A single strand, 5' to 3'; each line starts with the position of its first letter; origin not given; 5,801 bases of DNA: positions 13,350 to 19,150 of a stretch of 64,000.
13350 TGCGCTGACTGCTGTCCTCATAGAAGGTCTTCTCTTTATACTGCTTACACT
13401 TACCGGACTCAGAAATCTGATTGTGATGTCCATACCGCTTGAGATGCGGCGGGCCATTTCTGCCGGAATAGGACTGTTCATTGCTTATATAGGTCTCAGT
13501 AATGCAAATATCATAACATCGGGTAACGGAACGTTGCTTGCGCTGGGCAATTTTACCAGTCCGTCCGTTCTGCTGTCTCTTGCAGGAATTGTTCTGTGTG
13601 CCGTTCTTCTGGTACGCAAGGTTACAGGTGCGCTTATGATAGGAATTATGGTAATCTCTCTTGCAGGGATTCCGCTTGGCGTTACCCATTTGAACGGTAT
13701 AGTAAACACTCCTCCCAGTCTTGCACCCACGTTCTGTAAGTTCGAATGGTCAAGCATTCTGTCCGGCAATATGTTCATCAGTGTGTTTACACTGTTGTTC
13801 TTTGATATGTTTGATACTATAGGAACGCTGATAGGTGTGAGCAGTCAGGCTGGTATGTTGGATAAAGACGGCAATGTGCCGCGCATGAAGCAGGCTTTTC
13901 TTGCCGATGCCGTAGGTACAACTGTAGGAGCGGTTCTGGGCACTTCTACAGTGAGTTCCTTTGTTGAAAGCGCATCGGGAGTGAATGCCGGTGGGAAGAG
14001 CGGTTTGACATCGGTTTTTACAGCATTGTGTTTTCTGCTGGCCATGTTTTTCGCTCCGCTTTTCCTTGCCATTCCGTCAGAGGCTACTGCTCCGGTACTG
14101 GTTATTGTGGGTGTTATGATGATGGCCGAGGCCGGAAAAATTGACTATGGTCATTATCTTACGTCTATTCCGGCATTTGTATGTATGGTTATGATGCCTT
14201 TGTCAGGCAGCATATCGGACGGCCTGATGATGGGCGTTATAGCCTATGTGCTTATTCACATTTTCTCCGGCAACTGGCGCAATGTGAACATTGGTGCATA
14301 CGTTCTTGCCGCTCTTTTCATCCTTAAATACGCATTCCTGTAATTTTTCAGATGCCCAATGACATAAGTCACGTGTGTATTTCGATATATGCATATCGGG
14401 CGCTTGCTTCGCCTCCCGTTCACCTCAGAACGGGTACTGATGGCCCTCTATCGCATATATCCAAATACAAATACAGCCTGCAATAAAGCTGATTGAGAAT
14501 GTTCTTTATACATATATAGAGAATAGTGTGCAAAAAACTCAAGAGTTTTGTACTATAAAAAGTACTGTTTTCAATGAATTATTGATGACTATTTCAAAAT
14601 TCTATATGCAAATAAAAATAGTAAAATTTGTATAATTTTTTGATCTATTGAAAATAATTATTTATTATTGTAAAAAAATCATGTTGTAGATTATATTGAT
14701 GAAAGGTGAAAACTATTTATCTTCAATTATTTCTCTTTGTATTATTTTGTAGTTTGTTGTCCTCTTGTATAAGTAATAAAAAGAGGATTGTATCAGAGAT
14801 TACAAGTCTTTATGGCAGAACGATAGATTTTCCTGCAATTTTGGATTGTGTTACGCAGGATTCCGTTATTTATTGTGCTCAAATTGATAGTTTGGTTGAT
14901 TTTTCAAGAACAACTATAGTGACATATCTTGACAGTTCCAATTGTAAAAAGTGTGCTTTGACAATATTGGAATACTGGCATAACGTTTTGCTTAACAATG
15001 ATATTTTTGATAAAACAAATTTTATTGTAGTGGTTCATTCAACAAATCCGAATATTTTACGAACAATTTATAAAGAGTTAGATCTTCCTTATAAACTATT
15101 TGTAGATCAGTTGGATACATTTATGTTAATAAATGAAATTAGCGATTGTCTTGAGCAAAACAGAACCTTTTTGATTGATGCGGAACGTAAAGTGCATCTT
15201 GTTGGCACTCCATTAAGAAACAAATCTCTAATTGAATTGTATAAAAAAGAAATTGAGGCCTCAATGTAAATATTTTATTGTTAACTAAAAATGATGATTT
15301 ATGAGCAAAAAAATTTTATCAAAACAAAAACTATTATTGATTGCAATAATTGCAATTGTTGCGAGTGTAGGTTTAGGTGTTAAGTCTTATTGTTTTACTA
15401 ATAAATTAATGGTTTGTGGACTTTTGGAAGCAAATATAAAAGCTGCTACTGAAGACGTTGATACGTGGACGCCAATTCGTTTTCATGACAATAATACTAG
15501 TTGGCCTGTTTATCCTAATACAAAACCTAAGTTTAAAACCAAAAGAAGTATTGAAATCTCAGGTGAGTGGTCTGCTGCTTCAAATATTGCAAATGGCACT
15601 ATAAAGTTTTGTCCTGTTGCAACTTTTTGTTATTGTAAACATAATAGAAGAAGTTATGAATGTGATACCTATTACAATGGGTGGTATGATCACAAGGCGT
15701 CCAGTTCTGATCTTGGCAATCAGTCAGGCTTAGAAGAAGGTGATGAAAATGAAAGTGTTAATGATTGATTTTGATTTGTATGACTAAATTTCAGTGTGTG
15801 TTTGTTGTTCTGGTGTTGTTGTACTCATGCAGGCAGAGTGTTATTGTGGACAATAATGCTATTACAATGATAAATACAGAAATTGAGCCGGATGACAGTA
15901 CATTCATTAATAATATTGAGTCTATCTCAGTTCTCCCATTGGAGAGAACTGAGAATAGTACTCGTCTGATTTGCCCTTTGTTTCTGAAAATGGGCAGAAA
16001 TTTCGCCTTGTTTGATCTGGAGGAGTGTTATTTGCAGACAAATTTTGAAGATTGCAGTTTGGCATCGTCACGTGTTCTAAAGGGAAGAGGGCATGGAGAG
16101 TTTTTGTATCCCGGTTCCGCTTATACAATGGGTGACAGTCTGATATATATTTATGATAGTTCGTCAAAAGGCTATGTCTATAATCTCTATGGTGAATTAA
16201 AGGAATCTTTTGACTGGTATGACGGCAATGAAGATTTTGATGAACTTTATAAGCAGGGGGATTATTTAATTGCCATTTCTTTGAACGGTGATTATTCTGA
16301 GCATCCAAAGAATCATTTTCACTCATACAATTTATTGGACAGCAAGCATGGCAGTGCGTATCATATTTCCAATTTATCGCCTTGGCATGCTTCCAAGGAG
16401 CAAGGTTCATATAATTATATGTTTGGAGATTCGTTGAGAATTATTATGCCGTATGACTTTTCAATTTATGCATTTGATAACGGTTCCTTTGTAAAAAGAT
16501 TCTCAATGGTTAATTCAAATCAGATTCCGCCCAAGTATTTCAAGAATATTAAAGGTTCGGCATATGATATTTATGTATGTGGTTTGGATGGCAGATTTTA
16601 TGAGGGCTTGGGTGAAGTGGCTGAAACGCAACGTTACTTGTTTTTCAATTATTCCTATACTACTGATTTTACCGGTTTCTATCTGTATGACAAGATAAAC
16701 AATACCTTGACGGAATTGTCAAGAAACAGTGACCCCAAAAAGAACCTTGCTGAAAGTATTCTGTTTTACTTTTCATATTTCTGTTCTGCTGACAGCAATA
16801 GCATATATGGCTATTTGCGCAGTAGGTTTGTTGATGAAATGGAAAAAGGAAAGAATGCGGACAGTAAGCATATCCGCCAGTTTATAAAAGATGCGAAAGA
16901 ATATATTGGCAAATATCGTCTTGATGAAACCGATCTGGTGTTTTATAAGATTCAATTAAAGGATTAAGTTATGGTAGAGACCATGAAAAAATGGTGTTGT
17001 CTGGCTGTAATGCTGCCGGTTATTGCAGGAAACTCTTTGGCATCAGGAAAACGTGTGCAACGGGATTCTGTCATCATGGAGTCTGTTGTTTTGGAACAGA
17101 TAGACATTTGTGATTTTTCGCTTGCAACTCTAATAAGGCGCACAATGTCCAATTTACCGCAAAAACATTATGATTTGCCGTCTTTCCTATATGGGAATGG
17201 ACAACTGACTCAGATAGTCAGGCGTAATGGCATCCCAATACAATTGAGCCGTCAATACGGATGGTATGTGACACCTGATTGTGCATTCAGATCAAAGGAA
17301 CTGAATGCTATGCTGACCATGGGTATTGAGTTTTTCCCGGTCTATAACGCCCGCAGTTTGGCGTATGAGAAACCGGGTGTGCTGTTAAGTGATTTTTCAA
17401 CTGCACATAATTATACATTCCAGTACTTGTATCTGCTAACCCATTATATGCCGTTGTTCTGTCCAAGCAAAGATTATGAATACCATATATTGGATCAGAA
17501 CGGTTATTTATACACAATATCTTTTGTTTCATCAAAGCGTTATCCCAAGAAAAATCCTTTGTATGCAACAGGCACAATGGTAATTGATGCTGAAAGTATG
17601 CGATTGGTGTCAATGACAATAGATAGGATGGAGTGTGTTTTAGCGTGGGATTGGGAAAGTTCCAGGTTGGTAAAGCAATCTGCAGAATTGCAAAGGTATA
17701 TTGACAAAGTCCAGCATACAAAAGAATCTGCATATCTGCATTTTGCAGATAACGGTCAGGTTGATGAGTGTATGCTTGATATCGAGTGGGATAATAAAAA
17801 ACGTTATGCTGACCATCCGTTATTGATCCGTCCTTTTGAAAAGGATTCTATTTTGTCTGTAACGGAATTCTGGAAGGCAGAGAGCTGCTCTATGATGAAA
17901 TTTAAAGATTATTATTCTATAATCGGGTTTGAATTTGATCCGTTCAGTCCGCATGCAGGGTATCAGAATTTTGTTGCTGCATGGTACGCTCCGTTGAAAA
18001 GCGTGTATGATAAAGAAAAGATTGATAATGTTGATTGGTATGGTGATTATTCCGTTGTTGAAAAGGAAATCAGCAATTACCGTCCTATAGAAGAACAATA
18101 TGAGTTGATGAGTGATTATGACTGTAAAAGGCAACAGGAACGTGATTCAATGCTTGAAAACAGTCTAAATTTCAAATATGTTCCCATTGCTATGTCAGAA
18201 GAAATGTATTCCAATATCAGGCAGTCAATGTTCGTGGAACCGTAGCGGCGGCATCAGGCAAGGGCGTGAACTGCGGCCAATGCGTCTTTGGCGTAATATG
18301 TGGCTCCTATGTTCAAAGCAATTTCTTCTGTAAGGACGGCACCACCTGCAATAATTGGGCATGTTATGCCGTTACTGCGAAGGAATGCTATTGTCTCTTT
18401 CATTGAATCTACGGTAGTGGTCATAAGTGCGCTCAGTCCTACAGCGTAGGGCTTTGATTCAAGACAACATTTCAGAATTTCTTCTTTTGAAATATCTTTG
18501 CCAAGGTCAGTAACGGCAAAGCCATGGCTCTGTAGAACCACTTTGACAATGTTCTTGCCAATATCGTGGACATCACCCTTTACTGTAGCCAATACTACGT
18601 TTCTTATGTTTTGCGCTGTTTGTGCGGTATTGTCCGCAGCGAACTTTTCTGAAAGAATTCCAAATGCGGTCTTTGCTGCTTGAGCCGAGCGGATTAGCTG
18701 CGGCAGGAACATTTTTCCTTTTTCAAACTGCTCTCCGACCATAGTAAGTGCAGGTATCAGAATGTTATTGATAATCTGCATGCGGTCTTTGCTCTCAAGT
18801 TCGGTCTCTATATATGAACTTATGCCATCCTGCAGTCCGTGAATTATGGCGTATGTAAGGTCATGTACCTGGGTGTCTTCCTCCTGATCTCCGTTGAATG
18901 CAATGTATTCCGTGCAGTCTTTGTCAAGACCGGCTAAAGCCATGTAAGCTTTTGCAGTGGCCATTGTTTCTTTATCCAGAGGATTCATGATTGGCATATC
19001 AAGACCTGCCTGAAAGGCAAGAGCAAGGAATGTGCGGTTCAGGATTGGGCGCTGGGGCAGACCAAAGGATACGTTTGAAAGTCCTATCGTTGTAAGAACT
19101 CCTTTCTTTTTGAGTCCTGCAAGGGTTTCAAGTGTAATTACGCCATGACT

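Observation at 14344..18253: Lower-GC four-gene accessory cassette inserted between the purine permease and metH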

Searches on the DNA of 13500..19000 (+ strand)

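Call 71: search_rna_families(source=window, start=13500, end=19000, threshold=evalue, max_evalue=1)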
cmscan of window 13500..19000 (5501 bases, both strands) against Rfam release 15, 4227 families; matches with E-value up to 1: 1.
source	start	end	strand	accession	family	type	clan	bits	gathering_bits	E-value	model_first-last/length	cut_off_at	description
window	18689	18770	-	RF01880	Xist_exon1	Gene; lncRNA;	-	16.1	50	0.55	1-85/85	no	X-chromosome inactivation gene exon 1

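Call 91: search_dna_similar(query=window:14344-18253:+, collection=plasmids, mode=distant, max_rows=5)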
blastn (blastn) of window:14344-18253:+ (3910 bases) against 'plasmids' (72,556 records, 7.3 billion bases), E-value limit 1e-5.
No match.

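Call 92: search_dna_similar(query=window:14344-18253:+, collection=phages, mode=distant, max_rows=5)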
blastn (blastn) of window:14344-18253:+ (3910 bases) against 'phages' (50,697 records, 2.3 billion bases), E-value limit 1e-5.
No match.
